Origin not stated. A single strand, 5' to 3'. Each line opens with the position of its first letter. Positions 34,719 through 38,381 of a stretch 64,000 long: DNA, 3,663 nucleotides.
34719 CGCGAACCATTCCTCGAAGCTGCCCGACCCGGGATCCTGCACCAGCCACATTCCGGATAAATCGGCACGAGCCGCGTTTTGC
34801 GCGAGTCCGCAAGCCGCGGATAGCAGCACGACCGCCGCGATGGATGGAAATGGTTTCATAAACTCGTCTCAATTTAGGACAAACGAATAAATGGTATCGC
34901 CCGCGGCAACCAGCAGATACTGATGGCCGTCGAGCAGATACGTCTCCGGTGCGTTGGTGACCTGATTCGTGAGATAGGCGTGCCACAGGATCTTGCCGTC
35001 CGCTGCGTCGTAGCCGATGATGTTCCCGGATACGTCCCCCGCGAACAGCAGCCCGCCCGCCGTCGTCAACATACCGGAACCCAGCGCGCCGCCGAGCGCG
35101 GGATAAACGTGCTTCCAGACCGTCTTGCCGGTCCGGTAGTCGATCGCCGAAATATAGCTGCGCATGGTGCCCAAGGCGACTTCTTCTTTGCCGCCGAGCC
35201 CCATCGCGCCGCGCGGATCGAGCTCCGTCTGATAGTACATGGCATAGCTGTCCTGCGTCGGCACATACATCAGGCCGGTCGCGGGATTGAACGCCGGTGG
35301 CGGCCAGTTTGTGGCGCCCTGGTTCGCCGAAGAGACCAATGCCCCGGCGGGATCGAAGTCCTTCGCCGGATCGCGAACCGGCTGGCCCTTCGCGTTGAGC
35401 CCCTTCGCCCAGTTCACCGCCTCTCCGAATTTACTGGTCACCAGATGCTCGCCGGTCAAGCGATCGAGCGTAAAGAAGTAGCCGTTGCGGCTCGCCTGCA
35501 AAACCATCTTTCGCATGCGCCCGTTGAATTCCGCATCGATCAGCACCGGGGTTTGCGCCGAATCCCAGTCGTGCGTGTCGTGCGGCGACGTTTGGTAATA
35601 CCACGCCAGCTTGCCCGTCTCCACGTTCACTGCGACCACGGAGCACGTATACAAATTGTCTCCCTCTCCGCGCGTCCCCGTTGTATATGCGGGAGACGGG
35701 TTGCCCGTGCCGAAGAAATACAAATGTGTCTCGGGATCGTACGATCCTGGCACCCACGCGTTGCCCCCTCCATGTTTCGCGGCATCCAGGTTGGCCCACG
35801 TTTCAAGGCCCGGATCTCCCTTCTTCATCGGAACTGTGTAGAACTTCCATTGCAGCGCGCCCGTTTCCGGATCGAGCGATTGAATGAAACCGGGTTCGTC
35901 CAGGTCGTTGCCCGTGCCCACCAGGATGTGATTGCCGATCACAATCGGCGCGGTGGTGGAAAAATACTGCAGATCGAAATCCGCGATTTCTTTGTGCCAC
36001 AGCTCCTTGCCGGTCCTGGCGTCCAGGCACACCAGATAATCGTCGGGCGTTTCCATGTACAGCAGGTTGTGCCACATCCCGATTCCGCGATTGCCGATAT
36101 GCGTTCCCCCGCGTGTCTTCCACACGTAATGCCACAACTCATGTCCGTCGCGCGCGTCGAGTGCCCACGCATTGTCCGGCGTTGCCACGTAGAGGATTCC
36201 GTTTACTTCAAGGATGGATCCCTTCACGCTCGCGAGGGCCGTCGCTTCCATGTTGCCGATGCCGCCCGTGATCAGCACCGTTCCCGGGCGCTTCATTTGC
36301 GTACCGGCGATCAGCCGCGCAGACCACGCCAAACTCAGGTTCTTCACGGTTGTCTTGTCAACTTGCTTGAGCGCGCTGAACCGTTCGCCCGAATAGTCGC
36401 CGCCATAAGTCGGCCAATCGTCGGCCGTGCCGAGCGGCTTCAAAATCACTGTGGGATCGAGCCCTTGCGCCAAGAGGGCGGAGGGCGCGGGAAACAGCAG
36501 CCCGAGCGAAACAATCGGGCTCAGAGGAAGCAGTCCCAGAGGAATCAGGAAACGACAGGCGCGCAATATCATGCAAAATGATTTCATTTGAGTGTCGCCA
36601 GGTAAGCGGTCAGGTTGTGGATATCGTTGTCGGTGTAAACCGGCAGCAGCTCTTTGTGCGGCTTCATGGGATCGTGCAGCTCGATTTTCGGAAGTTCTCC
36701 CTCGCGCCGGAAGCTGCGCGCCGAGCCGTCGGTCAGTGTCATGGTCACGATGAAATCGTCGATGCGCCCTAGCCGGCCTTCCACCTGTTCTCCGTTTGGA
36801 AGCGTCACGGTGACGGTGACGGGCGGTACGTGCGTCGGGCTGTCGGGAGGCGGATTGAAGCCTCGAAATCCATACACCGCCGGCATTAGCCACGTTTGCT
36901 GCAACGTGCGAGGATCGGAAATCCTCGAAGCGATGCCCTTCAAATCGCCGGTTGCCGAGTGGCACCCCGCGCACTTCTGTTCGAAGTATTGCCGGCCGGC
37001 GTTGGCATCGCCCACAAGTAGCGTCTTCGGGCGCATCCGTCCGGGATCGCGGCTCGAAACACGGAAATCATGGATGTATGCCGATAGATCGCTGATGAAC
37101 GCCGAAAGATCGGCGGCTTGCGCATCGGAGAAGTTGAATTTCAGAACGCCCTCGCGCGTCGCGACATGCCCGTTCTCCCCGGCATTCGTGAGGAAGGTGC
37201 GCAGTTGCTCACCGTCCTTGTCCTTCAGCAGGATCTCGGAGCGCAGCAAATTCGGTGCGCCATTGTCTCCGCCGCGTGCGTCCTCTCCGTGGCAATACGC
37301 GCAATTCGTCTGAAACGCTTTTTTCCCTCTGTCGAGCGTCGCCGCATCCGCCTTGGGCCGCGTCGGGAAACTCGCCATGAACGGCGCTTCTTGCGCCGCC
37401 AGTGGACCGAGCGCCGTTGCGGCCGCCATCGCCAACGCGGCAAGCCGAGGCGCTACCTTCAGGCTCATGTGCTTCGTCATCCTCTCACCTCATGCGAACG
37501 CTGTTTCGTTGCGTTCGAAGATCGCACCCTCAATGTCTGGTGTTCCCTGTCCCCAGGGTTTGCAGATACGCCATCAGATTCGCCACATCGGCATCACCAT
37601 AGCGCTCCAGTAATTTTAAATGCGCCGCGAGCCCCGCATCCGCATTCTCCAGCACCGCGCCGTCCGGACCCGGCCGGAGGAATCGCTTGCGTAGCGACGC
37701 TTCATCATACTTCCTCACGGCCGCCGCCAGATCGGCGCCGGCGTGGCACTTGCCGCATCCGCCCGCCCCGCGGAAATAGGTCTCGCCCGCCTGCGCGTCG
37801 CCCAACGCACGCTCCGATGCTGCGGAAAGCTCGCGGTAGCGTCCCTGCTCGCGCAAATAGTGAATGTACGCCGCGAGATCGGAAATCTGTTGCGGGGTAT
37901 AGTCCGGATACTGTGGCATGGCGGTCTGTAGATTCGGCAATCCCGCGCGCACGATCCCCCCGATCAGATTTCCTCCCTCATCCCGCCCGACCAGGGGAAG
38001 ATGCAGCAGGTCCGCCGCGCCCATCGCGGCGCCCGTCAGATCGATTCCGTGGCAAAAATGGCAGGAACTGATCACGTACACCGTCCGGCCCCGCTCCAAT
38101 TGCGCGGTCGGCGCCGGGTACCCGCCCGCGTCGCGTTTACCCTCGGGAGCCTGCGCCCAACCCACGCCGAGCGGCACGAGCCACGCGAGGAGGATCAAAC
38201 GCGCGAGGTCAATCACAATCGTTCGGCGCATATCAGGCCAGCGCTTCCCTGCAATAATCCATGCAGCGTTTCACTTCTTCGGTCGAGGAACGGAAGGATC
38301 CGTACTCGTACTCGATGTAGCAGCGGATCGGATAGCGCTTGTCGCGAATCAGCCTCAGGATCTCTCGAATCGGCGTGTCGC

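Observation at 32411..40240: Module II: PQQ dehydrogenase, two dihaem cytochromes, Tat TIM barrel and a C2-C1 pair, joined to a cytoplasmic ROK kinase, Gfo/Idh/MocA and TIM barrel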

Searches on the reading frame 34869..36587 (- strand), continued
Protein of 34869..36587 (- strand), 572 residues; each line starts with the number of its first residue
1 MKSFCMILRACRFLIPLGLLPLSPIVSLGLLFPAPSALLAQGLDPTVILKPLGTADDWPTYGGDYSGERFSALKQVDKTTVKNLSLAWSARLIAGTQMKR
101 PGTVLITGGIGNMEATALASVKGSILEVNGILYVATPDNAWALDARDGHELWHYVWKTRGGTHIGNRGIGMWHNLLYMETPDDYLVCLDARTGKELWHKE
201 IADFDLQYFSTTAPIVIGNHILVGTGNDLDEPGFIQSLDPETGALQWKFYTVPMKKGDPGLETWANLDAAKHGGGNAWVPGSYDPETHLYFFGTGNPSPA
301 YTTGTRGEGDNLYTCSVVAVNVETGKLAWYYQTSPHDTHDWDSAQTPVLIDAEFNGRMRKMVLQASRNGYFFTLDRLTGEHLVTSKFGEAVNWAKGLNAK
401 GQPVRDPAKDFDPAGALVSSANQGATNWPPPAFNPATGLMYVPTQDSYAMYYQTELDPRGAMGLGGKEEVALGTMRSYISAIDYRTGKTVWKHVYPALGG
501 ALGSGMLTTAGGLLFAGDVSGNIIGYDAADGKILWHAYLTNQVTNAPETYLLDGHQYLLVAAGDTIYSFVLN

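Call 88: search_protein_families(library=pfam, proteins=[L109:3986-5113:+, L109:5936-7666:-, L109:7807-8952:-, L109:9036-9911:+, L109:11771-12709:+, L109:12766-13983:+, L109:14005-14970:+, L109:15120-16337:+, L109:16414-17304:+, L109:17475-19046:-], max_evalue=0.001)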
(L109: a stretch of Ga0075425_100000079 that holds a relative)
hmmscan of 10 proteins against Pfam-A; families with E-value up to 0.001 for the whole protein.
L109:3986-5113:+ (375 aa): 4 families
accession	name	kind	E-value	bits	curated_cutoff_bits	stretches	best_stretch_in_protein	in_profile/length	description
PF12698.13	ABC2_membrane_3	-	4.5e-52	177.7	31.6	1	22-367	4-346/347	ABC-2 family transporter protein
PF01061.29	ABC2_membrane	-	5.9e-25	88.5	26.9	1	178-339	51-210/211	ABC-2 type transporter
PF12679.13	ABC2_membrane_2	-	1e-18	68.1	27.2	1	7-373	3-281/283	ABC-2 family transporter protein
PF12730.13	ABC2_membrane_4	-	1.8e-05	25.3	27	1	175-297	44-174/179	ABC-2 family transporter protein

L109:5936-7666:- (576 aa): 4 families
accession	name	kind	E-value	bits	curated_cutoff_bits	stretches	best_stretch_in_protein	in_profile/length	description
PF05199.19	GMC_oxred_C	-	5.4e-21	76.1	24.6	1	442-560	7-139/139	GMC oxidoreductase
PF00732.25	GMC_oxred_N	-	1.3e-14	55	23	1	222-334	109-215/218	GMC oxidoreductase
PF01494.25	FAD_binding_3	-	3e-05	23.9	22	1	22-52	2-32/349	FAD binding domain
PF00890.30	FAD_binding_2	-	0.00061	19.5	20.4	0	23-54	1-32/414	FAD binding domain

L109:7807-8952:- (381 aa): 4 families
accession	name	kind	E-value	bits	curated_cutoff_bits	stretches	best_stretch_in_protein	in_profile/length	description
PF13377.12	Peripla_BP_3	-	1.8e-34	119.6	26.5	1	212-371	2-167/167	Periplasmic binding protein-like domain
PF00532.27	Peripla_BP_1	-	4.7e-29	102.2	22.2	1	100-367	2-279/281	Periplasmic binding proteins and sugar binding domain of LacI family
PF00356.27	LacI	-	2.1e-18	66.3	27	1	44-88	2-46/46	Bacterial regulatory proteins, lacI family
PF13407.12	Peripla_BP_4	-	2.3e-13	50.7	35.1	1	104-316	3-218/258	Periplasmic binding protein domain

L109:9036-9911:+ (291 aa): 2 families
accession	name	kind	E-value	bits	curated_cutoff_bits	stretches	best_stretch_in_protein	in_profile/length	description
PF13442.11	Cytochrome_CBB3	-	3.1e-18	66.3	27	1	57-133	1-68/68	Cytochrome C oxidase, cbb3-type, subunit III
PF00034.26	Cytochrom_C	-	2.4e-17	64.5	21.3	1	59-135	1-88/90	Cytochrome c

L109:11771-12709:+ (312 aa): 1 family
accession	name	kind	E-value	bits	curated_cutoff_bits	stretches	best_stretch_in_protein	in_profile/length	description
PF01261.30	AP_endonuc_2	-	4.7e-13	49.9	31.1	1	152-307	74-246/249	Xylose isomerase-like TIM barrel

L109:12766-13983:+ (405 aa): 5 families
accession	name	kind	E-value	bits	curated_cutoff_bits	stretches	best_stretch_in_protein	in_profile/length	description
PF22725.1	GFO_IDH_MocA_C3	-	6.9e-27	94.3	27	1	131-279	1-123/124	GFO/IDH/MocA C-terminal domain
PF01408.29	GFO_IDH_MocA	-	1.9e-22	80.7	24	1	5-121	2-118/120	Oxidoreductase family, NAD-binding Rossmann fold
PF02894.22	GFO_IDH_MocA_C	-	4.7e-19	69.5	22.9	1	135-381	1-215/218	Oxidoreductase family, C-terminal alpha/beta domain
PF03447.22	NAD_binding_3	-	1.9e-05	25.8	24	1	10-116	1-110/116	Homoserine dehydrogenase, NAD binding domain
PF03435.24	Sacchrp_dh_NADP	-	0.00031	21.5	25.1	0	8-117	3-126/129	Saccharopine dehydrogenase NADP binding domain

L109:14005-14970:+ (321 aa): 1 family
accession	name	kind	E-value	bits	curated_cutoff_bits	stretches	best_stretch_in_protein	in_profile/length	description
PF01261.30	AP_endonuc_2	-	1.2e-32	114.1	31.1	1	29-302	10-242/249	Xylose isomerase-like TIM barrel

L109:15120-16337:+ (405 aa): 4 families
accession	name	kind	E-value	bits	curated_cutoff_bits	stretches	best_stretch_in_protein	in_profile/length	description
PF03825.22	Nuc_H_symport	-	9.5e-130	433.6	25.9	1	5-394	3-399/400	Nucleoside H+ symporter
PF12832.13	MFS_1_like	-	2.4e-36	126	25.2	1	8-360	3-365/373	MFS_1 like family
PF07690.21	MFS_1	-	8.9e-20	71.3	33.4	2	250-400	42-182/347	Major Facilitator Superfamily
PF01306.25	LacY_symp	-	1.2e-08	34.6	24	1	10-395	13-404/413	LacY proton/sugar symporter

L109:16414-17304:+ (296 aa): 1 family
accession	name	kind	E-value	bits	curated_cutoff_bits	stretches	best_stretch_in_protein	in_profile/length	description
PF00175.26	NAD_binding_1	-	9.8e-14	52.4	22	1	151-251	2-100/109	Oxidoreductase NAD-binding domain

L109:17475-19046:- (523 aa): 3 families
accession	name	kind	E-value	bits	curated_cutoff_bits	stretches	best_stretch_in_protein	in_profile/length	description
PF01408.29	GFO_IDH_MocA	-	1.1e-13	52.4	24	1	137-207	46-115/120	Oxidoreductase family, NAD-binding Rossmann fold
PF19051.5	GFO_IDH_MocA_C2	-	1.4e-12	48.1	23.3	1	286-341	46-101/254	Oxidoreductase family, C-terminal alpha/beta domain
PF22725.1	GFO_IDH_MocA_C3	-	6.1e-06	26.7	27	0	311-350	31-69/124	GFO/IDH/MocA C-terminal domain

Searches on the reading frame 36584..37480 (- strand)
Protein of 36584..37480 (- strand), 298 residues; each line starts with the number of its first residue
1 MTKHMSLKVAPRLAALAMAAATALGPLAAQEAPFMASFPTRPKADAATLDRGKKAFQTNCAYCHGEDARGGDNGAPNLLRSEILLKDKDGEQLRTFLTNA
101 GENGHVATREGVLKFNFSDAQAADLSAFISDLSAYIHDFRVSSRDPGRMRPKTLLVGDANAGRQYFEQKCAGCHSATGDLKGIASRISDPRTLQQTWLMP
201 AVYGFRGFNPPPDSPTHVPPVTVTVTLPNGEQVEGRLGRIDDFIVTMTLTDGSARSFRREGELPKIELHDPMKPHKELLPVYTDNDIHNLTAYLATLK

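Call 4: search_protein_families(library=pfam, proteins=[window:36584-37480:-], max_evalue=0.01)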
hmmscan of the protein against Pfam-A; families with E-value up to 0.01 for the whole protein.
window:36584-37480:- (298 aa): 4 families
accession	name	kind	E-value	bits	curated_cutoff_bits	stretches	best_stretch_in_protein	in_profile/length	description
PF00034.26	Cytochrom_C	-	1.3e-17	65.3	21.3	2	50-132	2-89/90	Cytochrome c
PF13442.11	Cytochrome_CBB3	-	1e-12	48.6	27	2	48-129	2-68/68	Cytochrome C oxidase, cbb3-type, subunit III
PF14495.11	Cytochrom_C550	-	0.0001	22.5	27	0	48-65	25-42/136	Cytochrome c-550 domain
PF09098.15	Dehyd-heme_bind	-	0.0053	16.8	25.2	0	161-200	2-39/167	Quinohemoprotein amine dehydrogenase A, alpha subunit, haem binding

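Call 11: search_protein_families(library=ncbifam, proteins=[window:36584-37480:-], max_evalue=0.01)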
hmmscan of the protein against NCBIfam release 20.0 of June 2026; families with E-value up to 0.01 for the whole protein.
window:36584-37480:- (298 aa): 14 families
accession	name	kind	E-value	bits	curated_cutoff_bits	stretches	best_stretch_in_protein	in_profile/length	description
NF050122.1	bc1_QcrC_actin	exception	7.5e-12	45.1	200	1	18-179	12-156/253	cytochrome bc1 complex diheme cytochrome c subunit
TIGR00782.1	ccoP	equivalog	2.4e-10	40.2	179.95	1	41-132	195-281/285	cytochrome-c oxidase, cbb3-type subunit III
TIGR02603.1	CxxCH_TIGR02603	domain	3.1e-10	40.2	68.15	0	49-82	3-35/134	putative heme-binding domain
TIGR04494.1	c550_PedF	equivalog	2.7e-08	33.8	122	1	35-80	38-81/133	cytochrome c-550 PedF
NF045930.1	Cytc6PetJCyano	equivalog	3.7e-08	33.3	135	1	37-65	16-44/110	cytochrome c6 PetJ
NF011054.0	PRK14486.1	equivalog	8e-08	32.1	447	1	43-81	209-247/294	putative bifunctional cbb3-type cytochrome c oxidase subunit II/cytochrome c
NF045774.1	cytochro_C551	exception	5.5e-07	29.5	118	1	43-78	33-66/110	cytochrome c551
NF040606.1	CytoC_perox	subfamily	1.2e-06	28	150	1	42-109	291-358/524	di-heme-cytochrome C peroxidase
NF045773.1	cytochro_C550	exception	7.3e-06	25.9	125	1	48-80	48-78/118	cytochrome c550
TIGR03045.1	PS_II_C550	equivalog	0.00017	21.3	177.75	0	47-65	49-67/159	photosystem II cytochrome c-550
TIGR03046.1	PS_II_psbV2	equivalog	0.00024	20.8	148.35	0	46-65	54-73/157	photosystem II cytochrome PsbV2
TIGR03872.1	cytochrome_MoxG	equivalog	0.00062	19.9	147.8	0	44-70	39-65/133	cytochrome c(L), periplasmic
TIGR03908.1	QH_alpha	equivalog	0.0021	16.7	274.35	0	160-199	6-43/510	quinohemoprotein amine dehydrogenase subunit alpha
TIGR03806.1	chp_HNE_0200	subfamily_domain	0.0022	17.2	313.3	0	160-179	211-230/314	SO2930 family diheme c-type cytochrome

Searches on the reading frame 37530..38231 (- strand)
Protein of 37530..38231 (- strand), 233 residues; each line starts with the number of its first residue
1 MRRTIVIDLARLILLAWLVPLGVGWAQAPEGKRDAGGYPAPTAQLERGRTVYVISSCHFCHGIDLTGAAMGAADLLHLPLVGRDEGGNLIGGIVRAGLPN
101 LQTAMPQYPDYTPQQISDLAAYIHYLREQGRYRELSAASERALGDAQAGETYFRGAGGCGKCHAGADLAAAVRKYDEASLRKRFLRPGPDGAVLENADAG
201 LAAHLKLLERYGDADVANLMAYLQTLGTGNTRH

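Call 4: search_protein_families(library=pfam, proteins=[window:37530-38231:-], max_evalue=0.01)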
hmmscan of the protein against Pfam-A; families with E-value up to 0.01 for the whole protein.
window:37530-38231:- (233 aa): 2 families
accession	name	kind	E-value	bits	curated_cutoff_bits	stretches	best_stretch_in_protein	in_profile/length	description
PF00034.26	Cytochrom_C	-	8.4e-11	43.5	21.3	1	46-126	2-89/90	Cytochrome c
PF13442.11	Cytochrome_CBB3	-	2.3e-09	37.9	27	1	43-123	1-68/68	Cytochrome C oxidase, cbb3-type, subunit III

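Call 11: search_protein_families(library=ncbifam, proteins=[window:37530-38231:-], max_evalue=0.01)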
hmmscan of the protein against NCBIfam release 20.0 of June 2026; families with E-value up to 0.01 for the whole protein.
window:37530-38231:- (233 aa): 3 families
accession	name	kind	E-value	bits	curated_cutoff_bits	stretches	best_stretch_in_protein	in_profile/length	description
NF050122.1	bc1_QcrC_actin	exception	2.1e-10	40.4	200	1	12-168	9-156/253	cytochrome bc1 complex diheme cytochrome c subunit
TIGR02603.1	CxxCH_TIGR02603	domain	0.004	17.2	68.15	0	44-71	2-28/134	putative heme-binding domain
NF045773.1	cytochro_C550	exception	0.0055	16.6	125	0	12-123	17-116/118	cytochrome c550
